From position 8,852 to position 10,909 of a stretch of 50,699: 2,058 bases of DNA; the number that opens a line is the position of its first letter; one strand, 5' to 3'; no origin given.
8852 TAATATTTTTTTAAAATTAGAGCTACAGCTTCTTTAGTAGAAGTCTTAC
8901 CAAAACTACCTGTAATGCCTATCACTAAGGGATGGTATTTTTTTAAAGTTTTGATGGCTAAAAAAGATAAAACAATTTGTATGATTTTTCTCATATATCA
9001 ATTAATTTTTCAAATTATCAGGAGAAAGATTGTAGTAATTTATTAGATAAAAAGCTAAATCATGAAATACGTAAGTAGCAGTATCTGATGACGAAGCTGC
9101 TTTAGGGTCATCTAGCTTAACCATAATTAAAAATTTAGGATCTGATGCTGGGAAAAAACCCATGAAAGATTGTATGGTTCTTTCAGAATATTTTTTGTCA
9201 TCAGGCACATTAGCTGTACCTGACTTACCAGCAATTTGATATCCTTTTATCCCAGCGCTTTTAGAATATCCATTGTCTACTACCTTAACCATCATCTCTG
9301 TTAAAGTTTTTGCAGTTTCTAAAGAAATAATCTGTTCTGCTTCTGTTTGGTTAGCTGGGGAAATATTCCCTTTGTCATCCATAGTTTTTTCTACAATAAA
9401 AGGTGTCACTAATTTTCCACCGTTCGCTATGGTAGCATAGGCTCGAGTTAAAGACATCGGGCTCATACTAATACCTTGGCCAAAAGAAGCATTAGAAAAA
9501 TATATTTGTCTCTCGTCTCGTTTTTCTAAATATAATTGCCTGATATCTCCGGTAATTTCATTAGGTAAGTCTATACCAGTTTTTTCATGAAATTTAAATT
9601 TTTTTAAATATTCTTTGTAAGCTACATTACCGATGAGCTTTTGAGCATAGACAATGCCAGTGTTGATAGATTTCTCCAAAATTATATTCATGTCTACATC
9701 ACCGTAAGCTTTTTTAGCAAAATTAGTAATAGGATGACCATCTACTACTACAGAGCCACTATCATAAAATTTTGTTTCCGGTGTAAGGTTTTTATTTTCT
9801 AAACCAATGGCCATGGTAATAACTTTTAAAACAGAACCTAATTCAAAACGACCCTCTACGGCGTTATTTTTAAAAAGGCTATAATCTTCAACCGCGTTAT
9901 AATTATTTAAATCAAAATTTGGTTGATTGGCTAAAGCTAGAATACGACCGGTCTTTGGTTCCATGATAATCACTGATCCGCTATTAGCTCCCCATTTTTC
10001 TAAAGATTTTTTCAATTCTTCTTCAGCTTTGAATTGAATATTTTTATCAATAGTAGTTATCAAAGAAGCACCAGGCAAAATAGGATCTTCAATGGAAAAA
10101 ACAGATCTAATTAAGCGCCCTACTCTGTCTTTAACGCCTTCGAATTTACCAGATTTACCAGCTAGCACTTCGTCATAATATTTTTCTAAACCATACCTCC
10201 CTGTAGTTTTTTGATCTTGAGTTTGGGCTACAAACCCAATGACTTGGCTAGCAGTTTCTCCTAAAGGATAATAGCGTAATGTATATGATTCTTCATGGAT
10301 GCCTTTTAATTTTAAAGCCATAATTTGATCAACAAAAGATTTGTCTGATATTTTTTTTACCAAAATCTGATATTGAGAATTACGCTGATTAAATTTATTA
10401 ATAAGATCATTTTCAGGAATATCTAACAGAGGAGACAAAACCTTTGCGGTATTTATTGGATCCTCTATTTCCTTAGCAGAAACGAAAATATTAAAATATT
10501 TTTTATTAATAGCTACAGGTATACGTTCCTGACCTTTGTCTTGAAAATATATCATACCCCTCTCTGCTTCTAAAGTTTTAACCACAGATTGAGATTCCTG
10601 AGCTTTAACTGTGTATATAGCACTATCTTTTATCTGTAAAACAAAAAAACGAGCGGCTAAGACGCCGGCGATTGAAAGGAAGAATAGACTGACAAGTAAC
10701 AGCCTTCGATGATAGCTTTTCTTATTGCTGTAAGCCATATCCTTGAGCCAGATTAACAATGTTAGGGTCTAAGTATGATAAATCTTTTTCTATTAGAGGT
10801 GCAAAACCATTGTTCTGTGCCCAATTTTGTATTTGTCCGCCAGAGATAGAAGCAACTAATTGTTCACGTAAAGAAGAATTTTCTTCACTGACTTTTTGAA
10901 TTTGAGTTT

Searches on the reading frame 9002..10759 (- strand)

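Call 78: search_protein_families(library=pfam, proteins=[window:9002-10759:-], max_evalue=0.00001)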
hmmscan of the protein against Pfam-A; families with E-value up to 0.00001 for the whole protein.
window:9002-10759:- (585 aa): 2 families
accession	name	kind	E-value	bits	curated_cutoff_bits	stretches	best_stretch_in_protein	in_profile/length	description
PF00905.27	Transpeptidase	-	1.7e-68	231.5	22.1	1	261-567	1-296/299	Penicillin binding protein transpeptidase domain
PF03717.20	PBP_dimer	-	8.1e-17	62.6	24.4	1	63-219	2-178/180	Penicillin-binding Protein dimerisation domain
